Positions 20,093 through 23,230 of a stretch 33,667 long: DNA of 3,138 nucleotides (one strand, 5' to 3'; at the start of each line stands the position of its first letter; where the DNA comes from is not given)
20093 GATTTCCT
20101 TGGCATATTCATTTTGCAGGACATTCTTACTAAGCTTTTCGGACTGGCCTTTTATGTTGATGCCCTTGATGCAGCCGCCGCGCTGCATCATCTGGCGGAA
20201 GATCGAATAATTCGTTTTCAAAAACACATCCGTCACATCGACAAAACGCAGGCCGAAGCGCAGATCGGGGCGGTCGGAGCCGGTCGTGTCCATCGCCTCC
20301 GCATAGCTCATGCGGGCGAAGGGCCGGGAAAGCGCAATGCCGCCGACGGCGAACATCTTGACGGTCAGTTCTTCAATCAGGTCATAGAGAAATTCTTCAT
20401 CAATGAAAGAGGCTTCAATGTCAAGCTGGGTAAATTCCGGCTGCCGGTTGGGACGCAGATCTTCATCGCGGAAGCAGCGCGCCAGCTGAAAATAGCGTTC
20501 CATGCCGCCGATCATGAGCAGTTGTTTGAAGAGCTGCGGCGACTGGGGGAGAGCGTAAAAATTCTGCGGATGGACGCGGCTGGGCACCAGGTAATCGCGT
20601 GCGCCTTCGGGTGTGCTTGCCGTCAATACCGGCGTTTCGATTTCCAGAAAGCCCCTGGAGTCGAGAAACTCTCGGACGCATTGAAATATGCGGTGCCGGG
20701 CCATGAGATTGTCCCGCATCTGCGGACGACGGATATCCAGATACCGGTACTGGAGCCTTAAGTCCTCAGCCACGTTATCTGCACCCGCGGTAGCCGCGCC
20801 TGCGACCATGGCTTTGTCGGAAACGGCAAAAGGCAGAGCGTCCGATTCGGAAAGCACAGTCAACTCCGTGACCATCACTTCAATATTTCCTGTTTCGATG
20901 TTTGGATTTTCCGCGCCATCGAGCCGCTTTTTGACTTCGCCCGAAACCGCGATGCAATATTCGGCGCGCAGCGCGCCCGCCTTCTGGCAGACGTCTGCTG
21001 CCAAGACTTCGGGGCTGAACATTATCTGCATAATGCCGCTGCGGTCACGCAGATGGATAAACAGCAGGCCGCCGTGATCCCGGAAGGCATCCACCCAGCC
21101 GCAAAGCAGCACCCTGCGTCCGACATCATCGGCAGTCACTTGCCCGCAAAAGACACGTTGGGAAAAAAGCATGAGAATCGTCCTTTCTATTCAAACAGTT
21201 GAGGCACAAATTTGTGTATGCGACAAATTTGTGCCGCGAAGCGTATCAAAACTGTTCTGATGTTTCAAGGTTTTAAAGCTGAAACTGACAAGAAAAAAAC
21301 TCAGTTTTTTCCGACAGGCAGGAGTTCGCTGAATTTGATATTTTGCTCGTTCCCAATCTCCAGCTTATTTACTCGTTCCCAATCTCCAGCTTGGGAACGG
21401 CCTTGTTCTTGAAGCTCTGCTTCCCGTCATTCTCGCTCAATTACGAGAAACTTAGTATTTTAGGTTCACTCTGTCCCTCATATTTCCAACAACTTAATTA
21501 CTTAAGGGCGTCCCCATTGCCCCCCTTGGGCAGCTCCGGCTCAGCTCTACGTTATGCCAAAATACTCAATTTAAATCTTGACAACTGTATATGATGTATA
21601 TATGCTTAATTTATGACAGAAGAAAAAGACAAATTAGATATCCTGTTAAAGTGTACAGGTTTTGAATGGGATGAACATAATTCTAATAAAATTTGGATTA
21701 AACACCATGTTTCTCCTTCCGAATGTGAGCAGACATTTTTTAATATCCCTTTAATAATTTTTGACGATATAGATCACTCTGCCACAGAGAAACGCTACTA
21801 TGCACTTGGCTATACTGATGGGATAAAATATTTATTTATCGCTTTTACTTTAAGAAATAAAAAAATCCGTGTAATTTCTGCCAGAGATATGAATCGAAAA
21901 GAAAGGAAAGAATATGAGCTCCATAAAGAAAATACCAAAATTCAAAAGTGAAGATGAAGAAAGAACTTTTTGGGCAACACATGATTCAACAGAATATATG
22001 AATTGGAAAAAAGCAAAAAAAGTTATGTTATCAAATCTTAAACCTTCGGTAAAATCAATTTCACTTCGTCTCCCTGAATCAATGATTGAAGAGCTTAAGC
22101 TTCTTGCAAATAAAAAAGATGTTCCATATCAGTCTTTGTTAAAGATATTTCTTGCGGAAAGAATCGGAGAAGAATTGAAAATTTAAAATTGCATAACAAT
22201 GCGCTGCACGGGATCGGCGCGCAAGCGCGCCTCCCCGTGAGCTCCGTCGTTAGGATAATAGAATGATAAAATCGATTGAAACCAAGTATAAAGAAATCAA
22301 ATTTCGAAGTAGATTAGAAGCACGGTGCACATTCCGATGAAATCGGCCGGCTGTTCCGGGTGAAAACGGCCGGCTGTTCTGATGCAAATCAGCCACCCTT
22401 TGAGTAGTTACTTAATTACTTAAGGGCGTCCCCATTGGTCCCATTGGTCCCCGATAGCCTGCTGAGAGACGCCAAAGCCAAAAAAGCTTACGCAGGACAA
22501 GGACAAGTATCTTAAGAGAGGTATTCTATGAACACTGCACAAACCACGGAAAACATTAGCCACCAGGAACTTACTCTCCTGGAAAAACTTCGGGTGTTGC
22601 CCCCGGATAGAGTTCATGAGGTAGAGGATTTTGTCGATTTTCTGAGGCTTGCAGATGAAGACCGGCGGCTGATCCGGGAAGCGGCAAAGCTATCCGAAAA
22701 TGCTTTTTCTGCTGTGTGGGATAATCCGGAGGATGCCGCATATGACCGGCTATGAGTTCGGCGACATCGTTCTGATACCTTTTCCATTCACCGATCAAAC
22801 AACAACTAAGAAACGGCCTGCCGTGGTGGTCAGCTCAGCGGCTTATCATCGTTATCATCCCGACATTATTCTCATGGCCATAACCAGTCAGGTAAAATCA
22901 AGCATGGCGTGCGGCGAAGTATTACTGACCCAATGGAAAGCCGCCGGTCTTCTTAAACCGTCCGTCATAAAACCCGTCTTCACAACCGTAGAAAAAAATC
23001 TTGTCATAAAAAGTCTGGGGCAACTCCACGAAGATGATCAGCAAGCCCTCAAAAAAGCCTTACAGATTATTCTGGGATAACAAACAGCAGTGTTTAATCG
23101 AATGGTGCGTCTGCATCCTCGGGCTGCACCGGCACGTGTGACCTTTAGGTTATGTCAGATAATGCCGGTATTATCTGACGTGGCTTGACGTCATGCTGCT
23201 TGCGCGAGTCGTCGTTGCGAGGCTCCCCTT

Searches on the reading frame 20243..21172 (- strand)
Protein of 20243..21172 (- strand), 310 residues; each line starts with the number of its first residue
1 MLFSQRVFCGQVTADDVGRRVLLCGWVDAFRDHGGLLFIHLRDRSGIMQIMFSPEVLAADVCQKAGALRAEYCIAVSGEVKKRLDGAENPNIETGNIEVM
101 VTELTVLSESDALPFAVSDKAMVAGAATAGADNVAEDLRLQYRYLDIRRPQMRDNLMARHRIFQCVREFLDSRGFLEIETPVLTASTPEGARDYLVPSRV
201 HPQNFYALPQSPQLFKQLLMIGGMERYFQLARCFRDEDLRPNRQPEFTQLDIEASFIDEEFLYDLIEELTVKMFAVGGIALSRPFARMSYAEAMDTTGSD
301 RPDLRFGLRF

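Call 80: search_solved_structures(query=window:20243-21172:-, max_evalue=1e-40, show_alignments=3)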
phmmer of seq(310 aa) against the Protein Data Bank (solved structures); distinct sequences matched with E-value up to 1e-40: 10.
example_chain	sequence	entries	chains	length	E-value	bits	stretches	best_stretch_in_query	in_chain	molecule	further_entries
5w25_A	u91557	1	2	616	1.6e-90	306.6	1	10-309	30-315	Aspartate--tRNA(Asp/Asn) ligase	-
4wj3_M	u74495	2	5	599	3e-89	302.4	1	7-308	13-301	Aspartate--tRNA(Asp/Asn) ligase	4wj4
4o2d_A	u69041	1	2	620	3.6e-89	302.1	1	9-309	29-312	Aspartate--tRNA ligase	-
4rmf_A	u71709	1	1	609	3.7e-89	302.1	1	9-309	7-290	Aspartate--tRNA(Asp/Asn) ligase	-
6hhv_A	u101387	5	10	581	4.1e-88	298.7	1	8-309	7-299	Aspartate--tRNA(Asp) ligase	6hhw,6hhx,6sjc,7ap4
1efw_A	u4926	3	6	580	4.2e-88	298.6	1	8-309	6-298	ASPARTYL-TRNA SYNTHETASE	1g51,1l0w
6wom_A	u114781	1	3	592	5.5e-87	295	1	10-310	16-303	Aspartate--tRNA ligase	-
1eqr_A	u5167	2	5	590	1.6e-86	293.5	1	7-306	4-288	ASPARTYL-TRNA SYNTHETASE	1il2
1c0a_A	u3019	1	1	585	1.9e-86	293.3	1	7-306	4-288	ASPARTYL TRNA SYNTHETASE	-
4ah6_A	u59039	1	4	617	1.4e-69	237.8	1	8-309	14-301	ASPARTATE--TRNA LIGASE, MITOCHONDRIAL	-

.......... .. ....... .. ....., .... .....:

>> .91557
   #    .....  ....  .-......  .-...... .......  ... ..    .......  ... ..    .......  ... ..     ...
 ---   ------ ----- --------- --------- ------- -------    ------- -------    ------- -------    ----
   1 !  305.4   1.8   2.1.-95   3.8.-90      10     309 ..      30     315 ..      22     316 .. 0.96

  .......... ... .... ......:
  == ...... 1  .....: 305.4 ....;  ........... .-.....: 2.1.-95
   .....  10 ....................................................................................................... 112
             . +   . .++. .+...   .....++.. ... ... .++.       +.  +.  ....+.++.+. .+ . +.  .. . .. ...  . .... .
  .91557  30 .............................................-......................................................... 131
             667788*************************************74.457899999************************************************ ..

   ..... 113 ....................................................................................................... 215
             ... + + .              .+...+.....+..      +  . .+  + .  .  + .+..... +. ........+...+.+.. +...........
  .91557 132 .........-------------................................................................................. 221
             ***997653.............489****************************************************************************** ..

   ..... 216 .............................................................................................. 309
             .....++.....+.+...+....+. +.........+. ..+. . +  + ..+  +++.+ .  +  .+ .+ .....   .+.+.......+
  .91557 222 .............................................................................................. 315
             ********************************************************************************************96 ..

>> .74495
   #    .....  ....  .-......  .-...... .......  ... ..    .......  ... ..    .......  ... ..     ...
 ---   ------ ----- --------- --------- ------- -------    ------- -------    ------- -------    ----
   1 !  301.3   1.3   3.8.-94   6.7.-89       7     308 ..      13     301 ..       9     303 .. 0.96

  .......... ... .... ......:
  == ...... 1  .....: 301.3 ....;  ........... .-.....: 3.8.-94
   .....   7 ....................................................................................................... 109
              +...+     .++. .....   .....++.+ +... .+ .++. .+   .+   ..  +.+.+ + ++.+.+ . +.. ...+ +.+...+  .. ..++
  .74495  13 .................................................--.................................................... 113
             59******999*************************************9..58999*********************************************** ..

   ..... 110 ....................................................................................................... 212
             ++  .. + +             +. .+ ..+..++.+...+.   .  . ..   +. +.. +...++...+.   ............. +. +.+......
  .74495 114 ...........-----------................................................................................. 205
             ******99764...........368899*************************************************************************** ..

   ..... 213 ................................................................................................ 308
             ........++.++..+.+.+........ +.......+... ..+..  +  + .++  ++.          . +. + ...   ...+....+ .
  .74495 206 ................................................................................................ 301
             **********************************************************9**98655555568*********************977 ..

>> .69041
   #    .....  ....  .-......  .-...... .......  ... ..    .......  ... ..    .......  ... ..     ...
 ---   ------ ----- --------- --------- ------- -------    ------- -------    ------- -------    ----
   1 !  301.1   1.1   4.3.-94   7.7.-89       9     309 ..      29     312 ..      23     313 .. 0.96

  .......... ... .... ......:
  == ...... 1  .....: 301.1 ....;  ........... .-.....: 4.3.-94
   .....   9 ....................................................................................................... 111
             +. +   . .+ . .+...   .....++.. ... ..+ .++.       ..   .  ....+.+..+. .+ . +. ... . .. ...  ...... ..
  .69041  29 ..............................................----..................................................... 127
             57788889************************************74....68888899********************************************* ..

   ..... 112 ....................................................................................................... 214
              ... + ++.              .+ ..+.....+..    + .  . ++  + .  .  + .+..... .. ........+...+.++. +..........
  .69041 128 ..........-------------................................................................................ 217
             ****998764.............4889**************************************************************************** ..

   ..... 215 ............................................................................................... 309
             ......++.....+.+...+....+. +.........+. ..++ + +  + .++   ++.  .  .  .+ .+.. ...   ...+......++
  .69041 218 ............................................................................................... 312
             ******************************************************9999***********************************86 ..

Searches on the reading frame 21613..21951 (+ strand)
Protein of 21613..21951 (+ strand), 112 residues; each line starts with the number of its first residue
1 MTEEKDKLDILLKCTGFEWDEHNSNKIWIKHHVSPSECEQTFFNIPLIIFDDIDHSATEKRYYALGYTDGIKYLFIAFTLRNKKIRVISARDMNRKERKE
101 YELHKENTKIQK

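Call 11: search_protein_families(library=pfam, proteins=[window:21613-21951:+], max_evalue=0.001)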
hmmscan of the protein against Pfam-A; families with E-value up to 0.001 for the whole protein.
window:21613-21951:+ (112 aa): 1 family
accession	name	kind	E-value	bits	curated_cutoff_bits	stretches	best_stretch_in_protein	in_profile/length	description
PF04365.19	BrnT_toxin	-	3.8e-23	82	34.5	1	19-97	1-77/77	Ribonuclease toxin, BrnT, of type II toxin-antitoxin system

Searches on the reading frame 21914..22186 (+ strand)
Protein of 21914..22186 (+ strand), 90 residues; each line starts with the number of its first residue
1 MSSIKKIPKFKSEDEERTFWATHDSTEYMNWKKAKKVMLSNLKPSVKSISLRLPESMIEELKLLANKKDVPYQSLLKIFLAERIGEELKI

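Call 11: search_protein_families(library=pfam, proteins=[window:21914-22186:+], max_evalue=0.001)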
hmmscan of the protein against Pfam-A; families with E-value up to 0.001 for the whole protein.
window:21914-22186:+ (90 aa): 1 family
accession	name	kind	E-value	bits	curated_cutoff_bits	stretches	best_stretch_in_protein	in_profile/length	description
PF12441.14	CopG_antitoxin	-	7e-34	116.9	28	1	5-82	1-78/79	CopG antitoxin of type II toxin-antitoxin system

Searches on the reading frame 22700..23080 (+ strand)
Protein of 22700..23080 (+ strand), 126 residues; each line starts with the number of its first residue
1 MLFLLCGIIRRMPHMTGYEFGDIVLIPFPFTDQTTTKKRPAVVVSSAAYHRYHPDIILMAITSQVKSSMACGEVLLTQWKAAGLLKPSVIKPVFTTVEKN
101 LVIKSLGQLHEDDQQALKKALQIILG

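Call 11: search_protein_families(library=pfam, proteins=[window:22700-23080:+], max_evalue=0.001)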
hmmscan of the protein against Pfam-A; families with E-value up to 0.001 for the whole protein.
window:22700-23080:+ (126 aa): 1 family
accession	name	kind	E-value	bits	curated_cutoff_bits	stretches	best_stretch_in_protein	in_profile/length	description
PF02452.23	PemK_toxin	-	4e-16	59.6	23.1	1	20-125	2-109/109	PemK-like, MazF-like toxin of type II toxin-antitoxin system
